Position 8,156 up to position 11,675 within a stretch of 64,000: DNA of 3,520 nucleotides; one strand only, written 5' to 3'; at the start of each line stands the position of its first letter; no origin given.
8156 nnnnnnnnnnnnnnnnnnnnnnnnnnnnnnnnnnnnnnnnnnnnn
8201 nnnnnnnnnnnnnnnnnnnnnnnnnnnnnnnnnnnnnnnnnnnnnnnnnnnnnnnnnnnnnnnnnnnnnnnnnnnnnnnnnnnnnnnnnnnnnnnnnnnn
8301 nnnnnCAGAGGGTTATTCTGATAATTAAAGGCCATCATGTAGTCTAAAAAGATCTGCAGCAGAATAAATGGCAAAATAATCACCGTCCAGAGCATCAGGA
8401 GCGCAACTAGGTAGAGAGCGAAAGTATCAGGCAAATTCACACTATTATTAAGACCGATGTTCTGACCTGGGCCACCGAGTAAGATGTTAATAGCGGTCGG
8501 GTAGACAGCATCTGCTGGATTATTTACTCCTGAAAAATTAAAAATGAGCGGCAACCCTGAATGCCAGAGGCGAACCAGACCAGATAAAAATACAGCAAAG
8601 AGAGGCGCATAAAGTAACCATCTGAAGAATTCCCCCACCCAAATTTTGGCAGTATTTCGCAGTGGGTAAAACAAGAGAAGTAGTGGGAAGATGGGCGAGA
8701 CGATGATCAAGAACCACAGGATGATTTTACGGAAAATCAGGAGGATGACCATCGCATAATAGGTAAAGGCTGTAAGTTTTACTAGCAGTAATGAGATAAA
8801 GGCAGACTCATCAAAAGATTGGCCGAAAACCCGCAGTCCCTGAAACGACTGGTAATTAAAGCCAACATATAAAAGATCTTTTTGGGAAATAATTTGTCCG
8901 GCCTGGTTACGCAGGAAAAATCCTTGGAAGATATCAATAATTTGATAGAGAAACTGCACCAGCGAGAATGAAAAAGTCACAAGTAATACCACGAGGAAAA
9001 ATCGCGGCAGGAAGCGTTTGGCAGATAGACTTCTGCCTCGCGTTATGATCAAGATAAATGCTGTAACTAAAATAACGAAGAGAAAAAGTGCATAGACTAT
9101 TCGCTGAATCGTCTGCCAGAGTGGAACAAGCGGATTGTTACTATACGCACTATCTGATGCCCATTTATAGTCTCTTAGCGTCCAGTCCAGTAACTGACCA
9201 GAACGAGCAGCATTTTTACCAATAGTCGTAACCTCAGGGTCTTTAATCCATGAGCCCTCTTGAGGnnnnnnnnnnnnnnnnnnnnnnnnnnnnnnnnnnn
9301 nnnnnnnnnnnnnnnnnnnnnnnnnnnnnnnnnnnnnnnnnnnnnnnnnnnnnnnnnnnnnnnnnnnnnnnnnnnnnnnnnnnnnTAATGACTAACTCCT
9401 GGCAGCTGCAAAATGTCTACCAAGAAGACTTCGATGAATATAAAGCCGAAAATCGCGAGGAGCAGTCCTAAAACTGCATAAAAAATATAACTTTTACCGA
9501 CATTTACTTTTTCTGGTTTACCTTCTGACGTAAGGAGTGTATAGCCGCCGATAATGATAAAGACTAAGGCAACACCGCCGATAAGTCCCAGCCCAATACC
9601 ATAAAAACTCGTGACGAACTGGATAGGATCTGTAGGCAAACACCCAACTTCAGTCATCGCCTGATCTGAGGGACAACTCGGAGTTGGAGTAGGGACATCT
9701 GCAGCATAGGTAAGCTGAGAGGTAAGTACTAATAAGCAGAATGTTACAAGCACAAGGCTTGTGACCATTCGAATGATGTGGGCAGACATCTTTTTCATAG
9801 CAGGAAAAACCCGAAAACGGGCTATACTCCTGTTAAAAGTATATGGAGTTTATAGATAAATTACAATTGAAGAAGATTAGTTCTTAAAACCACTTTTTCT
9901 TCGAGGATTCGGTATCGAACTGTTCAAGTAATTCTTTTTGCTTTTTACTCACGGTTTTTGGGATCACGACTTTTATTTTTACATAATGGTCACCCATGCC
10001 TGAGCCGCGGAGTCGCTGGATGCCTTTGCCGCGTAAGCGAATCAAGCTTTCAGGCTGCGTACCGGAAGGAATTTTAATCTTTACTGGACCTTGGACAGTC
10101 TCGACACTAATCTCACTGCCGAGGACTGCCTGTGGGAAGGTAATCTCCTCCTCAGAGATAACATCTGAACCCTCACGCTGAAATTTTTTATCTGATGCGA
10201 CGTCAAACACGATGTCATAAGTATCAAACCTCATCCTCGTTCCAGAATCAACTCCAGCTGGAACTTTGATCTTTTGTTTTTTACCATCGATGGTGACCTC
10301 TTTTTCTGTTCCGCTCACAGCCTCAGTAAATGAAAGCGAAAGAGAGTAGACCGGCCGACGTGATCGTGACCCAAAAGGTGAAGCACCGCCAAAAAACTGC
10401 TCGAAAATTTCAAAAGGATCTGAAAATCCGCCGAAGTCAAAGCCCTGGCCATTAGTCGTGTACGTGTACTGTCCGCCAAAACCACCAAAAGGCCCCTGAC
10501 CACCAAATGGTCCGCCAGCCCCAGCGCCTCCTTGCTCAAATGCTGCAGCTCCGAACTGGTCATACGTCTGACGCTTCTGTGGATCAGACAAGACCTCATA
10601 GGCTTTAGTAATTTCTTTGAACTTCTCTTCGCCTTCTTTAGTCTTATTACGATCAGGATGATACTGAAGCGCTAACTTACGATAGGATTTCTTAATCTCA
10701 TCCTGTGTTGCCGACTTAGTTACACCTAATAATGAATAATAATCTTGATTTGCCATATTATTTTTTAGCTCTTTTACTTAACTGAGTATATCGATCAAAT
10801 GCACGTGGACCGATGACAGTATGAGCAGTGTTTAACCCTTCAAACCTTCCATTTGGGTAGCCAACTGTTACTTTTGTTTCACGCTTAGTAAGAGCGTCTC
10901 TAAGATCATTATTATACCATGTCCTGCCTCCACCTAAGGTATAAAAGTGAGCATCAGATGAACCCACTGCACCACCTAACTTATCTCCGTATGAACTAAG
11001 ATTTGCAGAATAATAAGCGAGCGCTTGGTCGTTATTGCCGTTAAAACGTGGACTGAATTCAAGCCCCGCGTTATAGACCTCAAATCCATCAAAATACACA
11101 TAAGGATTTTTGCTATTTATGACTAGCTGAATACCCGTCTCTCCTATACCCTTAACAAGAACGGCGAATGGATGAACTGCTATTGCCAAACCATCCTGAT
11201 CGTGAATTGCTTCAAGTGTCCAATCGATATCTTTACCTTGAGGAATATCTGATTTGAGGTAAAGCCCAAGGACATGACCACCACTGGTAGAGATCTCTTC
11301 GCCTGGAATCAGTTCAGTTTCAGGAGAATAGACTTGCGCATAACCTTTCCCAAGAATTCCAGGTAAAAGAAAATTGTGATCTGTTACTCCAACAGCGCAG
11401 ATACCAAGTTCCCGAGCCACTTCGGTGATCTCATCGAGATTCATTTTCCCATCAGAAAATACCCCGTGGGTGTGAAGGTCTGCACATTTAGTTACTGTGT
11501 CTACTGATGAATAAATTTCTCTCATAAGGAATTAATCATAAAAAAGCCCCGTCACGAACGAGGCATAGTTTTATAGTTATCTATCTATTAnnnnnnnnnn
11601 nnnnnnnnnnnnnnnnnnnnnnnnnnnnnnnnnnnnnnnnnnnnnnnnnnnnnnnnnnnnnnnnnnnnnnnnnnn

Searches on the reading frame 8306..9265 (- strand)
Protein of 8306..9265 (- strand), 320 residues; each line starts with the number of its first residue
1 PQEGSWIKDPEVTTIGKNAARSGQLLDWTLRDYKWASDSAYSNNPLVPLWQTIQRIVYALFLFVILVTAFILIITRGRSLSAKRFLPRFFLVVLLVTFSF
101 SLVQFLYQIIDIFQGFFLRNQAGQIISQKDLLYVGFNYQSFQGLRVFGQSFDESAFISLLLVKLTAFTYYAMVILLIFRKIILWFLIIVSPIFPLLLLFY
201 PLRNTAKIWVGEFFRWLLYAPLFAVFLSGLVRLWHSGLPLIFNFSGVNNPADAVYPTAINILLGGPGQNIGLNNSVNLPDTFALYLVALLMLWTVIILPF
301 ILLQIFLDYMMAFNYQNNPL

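Call 46: search_solved_structures(query=A4, max_evalue=10, show_alignments=1)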
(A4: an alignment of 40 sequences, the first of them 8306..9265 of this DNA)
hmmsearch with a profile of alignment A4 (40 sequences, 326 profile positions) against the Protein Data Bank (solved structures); distinct sequences matched with E-value up to 10: 7.
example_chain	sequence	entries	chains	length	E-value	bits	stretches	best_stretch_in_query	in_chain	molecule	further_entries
9uzo_D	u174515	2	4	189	0.14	14.6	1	160-217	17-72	Protein OPG107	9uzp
3fhc_B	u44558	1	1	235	1.1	11.8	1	51-97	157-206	ATP-dependent RNA helicase DDX19B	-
7tbl_h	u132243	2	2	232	1.1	11.8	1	51-97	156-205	DDX19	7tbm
3fmo_B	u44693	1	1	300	1.7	11.1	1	51-97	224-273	ATP-dependent RNA helicase DDX19B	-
3fht_A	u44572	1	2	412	2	10.9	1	51-108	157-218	ATP-dependent RNA helicase DDX19B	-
3g0h_A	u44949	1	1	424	2.1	10.8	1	51-108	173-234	ATP-dependent RNA helicase DDX19B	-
7o3v_F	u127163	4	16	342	6.7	9.1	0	171-252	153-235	TrwI protein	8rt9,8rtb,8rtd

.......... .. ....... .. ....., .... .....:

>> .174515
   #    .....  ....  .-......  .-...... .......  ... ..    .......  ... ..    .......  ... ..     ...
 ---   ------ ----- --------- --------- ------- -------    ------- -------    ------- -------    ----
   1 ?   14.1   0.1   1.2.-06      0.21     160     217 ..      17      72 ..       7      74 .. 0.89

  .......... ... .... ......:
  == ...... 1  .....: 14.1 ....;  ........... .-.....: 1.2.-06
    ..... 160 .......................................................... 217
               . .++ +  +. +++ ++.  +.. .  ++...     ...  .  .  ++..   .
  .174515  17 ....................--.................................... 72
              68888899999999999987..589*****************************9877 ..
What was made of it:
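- On TrbL/VirB6 (PF04610; T4SS inner-membrane/stalk subunit): The profile match to TrwI (7o3v_F) covers the equivalent region, but E is 6.7 (call 46).
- The profile match to TrwI (7o3v_F) is not significant, E 6.7 (call 46).
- Tried and rejected: The TrwI match is only E 6.7, so it gives no independent confirmation (call 46).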

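Call 47: search_protein_families(library=pfam, alignment_id=A4, max_evalue=0.01)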
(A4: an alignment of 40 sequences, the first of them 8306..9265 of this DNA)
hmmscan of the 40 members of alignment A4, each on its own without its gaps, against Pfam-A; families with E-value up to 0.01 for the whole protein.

A. member 1, window:8306-9265:- (320 aa): 1 family
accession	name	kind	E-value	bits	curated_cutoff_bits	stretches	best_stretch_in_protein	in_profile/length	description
PF04610.19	TrbL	-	1.7e-05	25.1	25.9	1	67-230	6-176/215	TrbL/VirB6 plasmid conjugal transfer protein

B. families by the number of members that match (of 40 scanned): 1 family
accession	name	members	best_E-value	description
PF04610.19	TrbL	23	1.6e-06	TrbL/VirB6 plasmid conjugal transfer protein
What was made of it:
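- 8342..9109 (-): Hydrophobic domain with about six helices (aa 93-348). The Pfam TrbL/VirB6 match covers aa 107-269. 23 of 40 family members hit only PF04610 (call 47).
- On TrbL/VirB6 (PF04610; T4SS inner-membrane/stalk subunit): It is the only family hit, and 23 of 40 relatives hit it (call 47).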

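Call 67: find_homologous_proteins(query=A4, max_evalue=0.00001)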
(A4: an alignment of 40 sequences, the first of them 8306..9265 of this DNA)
Query A4 (40 sequences) (320 aa, profile of the alignment): 76 proteins with E <= 0.00001 among 8000 candidates.
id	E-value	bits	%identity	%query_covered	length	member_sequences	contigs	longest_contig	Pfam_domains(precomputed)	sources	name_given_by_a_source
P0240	6.4e-155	533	59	97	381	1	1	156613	-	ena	-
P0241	2.4e-154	532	59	97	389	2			-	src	-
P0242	7.2e-150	517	58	98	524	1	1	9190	-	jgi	jgi:hypothetical protein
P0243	4.2e-147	508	59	99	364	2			-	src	-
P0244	1.2e-146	506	63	99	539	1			-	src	-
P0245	4.2e-146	505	62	99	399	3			-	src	-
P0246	1.7e-139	483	60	100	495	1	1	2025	PF04610.20,PF19590.5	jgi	-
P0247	1.8e-139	483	59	99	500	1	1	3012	-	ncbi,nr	ncbi:MAG: hypothetical protein M1268_03140, partial [Patescibacteria group bacterium]|nr:hypothetica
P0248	5.3e-139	481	60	99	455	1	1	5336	-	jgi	jgi:hypothetical protein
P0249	2.7e-137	476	61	95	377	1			-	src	-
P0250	8.1e-137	474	56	99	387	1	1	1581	PF04610.20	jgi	-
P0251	1.2e-135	470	59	100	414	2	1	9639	-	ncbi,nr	ncbi:MAG TPA: hypothetical protein VLF68_05095, partial [Candidatus Saccharimonadales bacterium]|nr:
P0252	8.9e-133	461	59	99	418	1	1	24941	-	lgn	-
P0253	9.9e-133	461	58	99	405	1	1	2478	-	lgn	-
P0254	1.7e-132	460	56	99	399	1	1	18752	-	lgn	-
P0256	4.8e-127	442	61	83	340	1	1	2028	PF04610.20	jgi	-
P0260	6.3e-122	425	53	98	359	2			PF04610.20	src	-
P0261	9.5e-121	421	53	99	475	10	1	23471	-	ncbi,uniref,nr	ncbi:MAG: hypothetical protein US19_C0018G0010 [Candidatus Daviesbacteria bacterium GW2011_GWB1_36_5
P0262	1.9e-120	420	54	93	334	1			PF19590.5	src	-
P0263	1.2e-118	414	57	98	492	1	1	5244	PF19590.5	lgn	-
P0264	1.4e-118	414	48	95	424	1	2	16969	-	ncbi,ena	-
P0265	7.4e-116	405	49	98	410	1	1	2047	PF04610.20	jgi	jgi:hypothetical protein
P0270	7.5e-106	372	44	98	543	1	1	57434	-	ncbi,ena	-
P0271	8.5e-103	362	82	75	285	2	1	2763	PF04610.20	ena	-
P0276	4.1e-100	353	46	99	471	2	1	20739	-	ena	-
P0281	1.1e-95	339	57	66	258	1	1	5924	PF19590.5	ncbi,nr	ncbi:hypothetical protein KJ980_01760, partial [Patescibacteria group bacterium]|nr:hypothetical pro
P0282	8.3e-94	333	42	98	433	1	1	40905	PF19590.5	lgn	-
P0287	2.2e-85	305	59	59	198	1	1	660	PF04610.20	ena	-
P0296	4.4e-75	271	37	100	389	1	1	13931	-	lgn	-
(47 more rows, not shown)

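Call 69: find_encoding_contigs(protein=P0261, flank=10000, max_places=1)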
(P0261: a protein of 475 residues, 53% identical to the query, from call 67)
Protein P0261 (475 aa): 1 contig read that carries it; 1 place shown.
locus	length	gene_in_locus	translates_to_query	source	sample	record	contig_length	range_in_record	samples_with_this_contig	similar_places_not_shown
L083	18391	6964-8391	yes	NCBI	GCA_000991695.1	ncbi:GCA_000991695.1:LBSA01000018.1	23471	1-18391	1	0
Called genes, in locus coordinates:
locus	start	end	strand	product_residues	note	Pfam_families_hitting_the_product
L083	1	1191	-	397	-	PF18895:T4SS_pilin (weak)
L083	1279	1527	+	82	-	PF15919:HicB_lk_antitox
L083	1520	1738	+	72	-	PF07927:HicA_toxin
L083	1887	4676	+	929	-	PF02861:Clp_N, PF23569:NBD_SMAX1 (weak), PF00004:AAA, PF17871:AAA_lid_9, PF07724:AAA_2, PF00004:AAA, PF07728:AAA_5, PF10431:ClpB_D2-small, +5 more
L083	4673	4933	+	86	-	PF18895:T4SS_pilin (weak)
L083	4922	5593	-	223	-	-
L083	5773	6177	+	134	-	PF18895:T4SS_pilin (weak)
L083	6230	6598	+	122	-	PF18895:T4SS_pilin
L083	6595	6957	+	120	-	PF18895:T4SS_pilin (weak)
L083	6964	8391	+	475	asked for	-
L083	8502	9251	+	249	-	-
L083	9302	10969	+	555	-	PF08486:SpoIID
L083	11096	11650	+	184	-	-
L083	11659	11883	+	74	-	PF18901:DUF5657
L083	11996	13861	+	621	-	-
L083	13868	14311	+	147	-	PF01668:SmpB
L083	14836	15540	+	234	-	PF18912:DZR_2 (faint), PF00156:Pribosyltran (weak)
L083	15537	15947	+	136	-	PF00293:NUDIX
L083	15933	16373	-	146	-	PF13302:Acetyltransf_3, PF13527:Acetyltransf_9 (weak), PF00583:Acetyltransf_1, PF13673:Acetyltransf_10, PF13508:Acetyltransf_7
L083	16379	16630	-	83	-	-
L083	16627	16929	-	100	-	-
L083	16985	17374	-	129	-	PF00383:dCMP_cyt_deam_1 (weak)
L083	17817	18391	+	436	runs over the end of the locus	PF12832:MFS_1_like, PF07690:MFS_1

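Call 70: find_encoding_contigs(protein=P0240, flank=10000, max_places=1)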
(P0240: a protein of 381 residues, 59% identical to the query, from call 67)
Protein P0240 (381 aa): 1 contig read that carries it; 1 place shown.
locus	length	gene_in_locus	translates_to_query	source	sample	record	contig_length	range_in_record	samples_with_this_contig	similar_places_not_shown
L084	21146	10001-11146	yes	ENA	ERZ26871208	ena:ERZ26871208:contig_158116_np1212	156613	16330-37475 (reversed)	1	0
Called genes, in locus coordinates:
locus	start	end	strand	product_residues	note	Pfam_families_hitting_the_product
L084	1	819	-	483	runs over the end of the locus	PF00133:tRNA-synt_1, PF09334:tRNA-synt_1g, PF00133:tRNA-synt_1, PF01406:tRNA-synt_1e (weak)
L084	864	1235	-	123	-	-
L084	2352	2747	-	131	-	-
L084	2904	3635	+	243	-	PF01628:HrcA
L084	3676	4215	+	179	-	PF01025:GrpE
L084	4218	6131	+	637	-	PF00012:HSP70, PF06723:MreB_Mbl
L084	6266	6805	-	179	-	-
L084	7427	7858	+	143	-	-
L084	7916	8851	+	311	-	PF00226:DnaJ, PF01556:DnaJ_C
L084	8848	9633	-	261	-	PF12146:Hydrolase_4, PF00561:Abhydrolase_1, PF12697:Abhydrolase_6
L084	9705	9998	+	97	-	-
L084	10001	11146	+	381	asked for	-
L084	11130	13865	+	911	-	-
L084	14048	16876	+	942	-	PF02861:Clp_N, PF23569:NBD_SMAX1, PF00004:AAA, PF17871:AAA_lid_9, PF00004:AAA, PF07724:AAA_2, PF07728:AAA_5, PF10431:ClpB_D2-small, +7 more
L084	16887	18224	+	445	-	-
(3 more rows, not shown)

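Call 71: find_encoding_contigs(protein=P0282, flank=10000, max_places=1)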
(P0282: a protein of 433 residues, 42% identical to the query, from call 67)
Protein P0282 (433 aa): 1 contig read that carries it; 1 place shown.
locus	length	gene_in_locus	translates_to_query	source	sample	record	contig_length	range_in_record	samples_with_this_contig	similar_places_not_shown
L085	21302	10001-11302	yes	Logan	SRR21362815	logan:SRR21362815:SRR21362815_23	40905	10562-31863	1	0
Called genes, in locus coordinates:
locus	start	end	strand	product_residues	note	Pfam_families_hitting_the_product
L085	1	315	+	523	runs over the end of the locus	-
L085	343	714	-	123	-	PF01850:PIN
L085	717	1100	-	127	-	PF01402:RHH_1 (weak)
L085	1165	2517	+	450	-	-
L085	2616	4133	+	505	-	PF00989:PAS (faint), PF13188:PAS_8 (faint), PF13426:PAS_9, PF00512:HisKA, PF02518:HATPase_c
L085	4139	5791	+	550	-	PF00989:PAS (faint), PF12860:PAS_7 (faint), PF13426:PAS_9 (weak), PF00512:HisKA, PF02518:HATPase_c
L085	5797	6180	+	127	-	PF00072:Response_reg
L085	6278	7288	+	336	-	-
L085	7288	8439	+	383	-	PF00092:VWA, PF13519:VWA_2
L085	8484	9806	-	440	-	PF00464:SHMT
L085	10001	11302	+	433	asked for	PF19590:TrbL_3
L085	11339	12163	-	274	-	-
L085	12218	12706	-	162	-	PF00186:DHFR_1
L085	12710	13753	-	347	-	PF00303:Thymidylat_synt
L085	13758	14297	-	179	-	PF06559:DCD_N (weak), PF22769:DCD, PF00692:dUTPase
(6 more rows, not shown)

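Call 72: find_encoding_contigs(protein=P0270, flank=8000, max_places=1)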
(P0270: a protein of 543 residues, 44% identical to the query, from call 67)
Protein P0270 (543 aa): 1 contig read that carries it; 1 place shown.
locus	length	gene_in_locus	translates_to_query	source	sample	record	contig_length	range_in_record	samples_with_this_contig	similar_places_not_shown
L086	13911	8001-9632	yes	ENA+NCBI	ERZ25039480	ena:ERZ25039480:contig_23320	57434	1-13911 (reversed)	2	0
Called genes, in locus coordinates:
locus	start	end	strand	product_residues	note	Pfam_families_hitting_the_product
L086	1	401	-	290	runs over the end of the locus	PF13276:HTH_21, PF00665:rve, PF13683:rve_3, PF13333:rve_2 (weak)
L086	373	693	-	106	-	PF01527:HTH_Tnp_1 (weak), PF13518:HTH_28 (faint)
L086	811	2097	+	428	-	-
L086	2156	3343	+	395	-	-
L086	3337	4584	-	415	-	PF05496:RuvB_N, PF07724:AAA_2 (weak), PF07728:AAA_5 (faint), PF13173:AAA_14, PF00004:AAA, PF16193:AAA_assoc_2, PF12002:MgsA_C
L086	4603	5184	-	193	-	-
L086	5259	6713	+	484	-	-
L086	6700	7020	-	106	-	-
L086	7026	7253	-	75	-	-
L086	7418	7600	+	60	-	-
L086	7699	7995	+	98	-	PF18895:T4SS_pilin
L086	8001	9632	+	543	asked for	-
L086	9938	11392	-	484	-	PF01609:DDE_Tnp_1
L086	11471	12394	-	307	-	PF00413:Peptidase_M10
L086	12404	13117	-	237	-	-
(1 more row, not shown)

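Call 73: find_encoding_contigs(protein=P0276, flank=8000, max_places=1)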
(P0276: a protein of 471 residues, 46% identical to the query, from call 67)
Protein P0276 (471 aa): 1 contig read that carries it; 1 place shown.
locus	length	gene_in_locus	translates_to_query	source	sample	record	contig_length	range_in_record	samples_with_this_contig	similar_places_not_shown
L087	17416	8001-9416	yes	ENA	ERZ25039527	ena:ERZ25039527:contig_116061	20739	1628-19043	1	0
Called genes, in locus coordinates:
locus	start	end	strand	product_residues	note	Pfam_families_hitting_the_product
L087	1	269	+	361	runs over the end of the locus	PF03979:Sigma70_r1_1, PF00140:Sigma70_r1_2, PF04542:Sigma70_r2, PF04539:Sigma70_r3, PF04545:Sigma70_r4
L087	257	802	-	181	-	PF00300:His_Phos_1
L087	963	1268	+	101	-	-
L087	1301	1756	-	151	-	PF03713:DUF305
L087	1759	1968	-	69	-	PF11127:YgaP-like_TM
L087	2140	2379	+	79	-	-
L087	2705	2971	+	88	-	PF13192:Thioredoxin_3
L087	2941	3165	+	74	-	-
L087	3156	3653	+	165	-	PF03773:ArsP_1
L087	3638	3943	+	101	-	PF03773:ArsP_1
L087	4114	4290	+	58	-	-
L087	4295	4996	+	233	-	PF13386:DsbD_2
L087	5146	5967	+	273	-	PF13768:VWA_3, PF00092:VWA, PF13519:VWA_2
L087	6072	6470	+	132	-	PF07883:Cupin_2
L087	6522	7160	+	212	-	-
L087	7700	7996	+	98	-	-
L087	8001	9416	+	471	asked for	-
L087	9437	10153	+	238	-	-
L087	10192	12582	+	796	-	PF02861:Clp_N, PF23569:NBD_SMAX1, PF00004:AAA, PF17871:AAA_lid_9, PF00004:AAA, PF07724:AAA_2, PF07728:AAA_5, PF10431:ClpB_D2-small, +6 more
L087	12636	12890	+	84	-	PF18893:DUF5652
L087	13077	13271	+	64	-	PF00690:Cation_ATPase_N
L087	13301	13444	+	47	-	-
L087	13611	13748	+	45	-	-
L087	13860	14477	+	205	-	PF13246:Cation_ATPase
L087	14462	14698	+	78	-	-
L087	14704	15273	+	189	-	PF00689:Cation_ATPase_C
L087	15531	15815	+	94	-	PF24709:DUF7670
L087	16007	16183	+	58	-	-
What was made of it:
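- ClpB is also adjacent to pilin plus short VirB6-like genes outside the hrcA operon (L083 in call 69, L087 in call 73).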

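Call 74: find_encoding_contigs(protein=P0296, flank=8000, max_places=1)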
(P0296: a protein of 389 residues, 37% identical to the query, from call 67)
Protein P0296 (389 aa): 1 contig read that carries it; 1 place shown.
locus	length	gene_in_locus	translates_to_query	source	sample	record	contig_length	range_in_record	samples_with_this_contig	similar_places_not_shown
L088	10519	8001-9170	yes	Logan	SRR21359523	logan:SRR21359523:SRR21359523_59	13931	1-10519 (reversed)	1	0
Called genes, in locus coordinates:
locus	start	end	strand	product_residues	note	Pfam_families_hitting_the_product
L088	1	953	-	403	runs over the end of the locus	PF13439:Glyco_transf_4 (faint), PF00534:Glycos_transf_1, PF13692:Glyco_trans_1_4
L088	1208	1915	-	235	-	PF01551:Peptidase_M23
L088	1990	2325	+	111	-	-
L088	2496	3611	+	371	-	-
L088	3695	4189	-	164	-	PF06736:TMEM175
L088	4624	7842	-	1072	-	PF01339:CheB_methylest, PF03705:CheR_N, PF01739:CheR, PF08448:PAS_4 (faint), PF13426:PAS_9 (faint), PF00512:HisKA, PF02518:HATPase_c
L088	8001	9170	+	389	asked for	-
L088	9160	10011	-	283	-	-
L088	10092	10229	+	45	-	-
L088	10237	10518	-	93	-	?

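Call 75: find_encoding_contigs(protein=P0264, flank=8000, max_places=1)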
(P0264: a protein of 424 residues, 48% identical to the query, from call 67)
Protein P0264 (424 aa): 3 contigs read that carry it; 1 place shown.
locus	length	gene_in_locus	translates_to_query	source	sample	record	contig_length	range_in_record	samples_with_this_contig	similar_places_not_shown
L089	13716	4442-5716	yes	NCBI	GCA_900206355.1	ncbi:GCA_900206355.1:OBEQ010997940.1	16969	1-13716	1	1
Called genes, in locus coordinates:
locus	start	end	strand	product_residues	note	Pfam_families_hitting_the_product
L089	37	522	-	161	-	PF01467:CTP_transf_like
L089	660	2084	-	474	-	PF12229:PG_binding_4, PF04294:VanW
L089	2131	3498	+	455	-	PF01547:SBP_bac_1, PF13416:SBP_bac_8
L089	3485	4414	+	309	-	-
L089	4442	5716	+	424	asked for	-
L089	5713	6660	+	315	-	PF00041:fn3 (faint)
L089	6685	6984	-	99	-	-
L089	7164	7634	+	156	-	PF03449:GreA_GreB_N, PF01272:GreA_GreB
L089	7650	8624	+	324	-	PF01565:FAD_binding_4, PF02873:MurB_C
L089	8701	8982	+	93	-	PF04221:RelB (weak)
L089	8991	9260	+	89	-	PF15738:YafQ_toxin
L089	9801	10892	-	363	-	PF02481:DNA_processg_A, PF17782:WHD_DprA (weak)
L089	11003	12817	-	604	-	PF03717:PBP_dimer, PF00905:Transpeptidase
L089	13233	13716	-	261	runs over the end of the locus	PF04085:MreC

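Call 79: search_protein_families(library=phrogs, proteins=[window:8306-9265:-], max_evalue=0.01)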
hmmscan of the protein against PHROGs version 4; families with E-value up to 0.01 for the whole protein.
window:8306-9265:- (320 aa): 0 families

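Call 81: find_related_loci(query=P0261, collection=metagenome_contigs, flank=9000)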
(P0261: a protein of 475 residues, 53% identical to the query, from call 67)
Query P0261 (475 aa) in metagenome_contigs; peptide patterns used: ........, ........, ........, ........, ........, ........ (x = any residue, [..] = any of these).
58 stretches matched a pattern; 3 encode a relative of the query (tblastn E <= 1e-3); 3 distinct loci.
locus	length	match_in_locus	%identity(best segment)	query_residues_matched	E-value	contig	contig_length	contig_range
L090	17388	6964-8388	100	1-475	0e+0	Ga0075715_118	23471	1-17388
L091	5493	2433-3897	100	1-475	0e+0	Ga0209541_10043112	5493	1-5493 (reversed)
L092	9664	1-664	87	265-475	3e-75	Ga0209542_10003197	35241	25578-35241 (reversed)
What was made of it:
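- Tried and rejected: It gave only 3 loci and was uninformative (call 81).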

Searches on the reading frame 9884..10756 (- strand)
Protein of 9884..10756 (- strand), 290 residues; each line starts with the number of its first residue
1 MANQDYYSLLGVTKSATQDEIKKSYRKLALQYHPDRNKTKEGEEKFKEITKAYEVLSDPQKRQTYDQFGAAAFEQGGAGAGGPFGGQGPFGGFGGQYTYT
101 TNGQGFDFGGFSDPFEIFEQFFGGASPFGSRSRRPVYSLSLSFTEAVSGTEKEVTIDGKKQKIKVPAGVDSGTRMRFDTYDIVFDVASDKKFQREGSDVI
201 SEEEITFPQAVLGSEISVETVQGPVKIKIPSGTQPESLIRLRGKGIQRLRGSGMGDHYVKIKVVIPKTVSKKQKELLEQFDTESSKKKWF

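Call 4: search_protein_families(library=pfam, proteins=[window:9884-10756:-], max_evalue=0.01)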
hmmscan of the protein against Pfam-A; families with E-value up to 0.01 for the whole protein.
window:9884-10756:- (290 aa): 2 families
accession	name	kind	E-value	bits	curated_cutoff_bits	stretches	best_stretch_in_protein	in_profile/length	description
PF01556.23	DnaJ_C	-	2.3e-32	112.6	26.6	1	137-266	3-152/152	DnaJ C terminal domain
PF00226.36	DnaJ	-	3e-29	101.3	27.8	1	5-66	1-63/63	DnaJ domain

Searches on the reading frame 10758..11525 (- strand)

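Call 4: search_protein_families(library=pfam, proteins=[window:10758-11525:-], max_evalue=0.01)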
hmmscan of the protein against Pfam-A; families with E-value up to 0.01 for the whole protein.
window:10758-11525:- (255 aa): 1 family
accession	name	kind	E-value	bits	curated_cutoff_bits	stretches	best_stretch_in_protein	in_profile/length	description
PF02811.25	PHP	-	1.1e-05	26.2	26.4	1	16-53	1-40/164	PHP domain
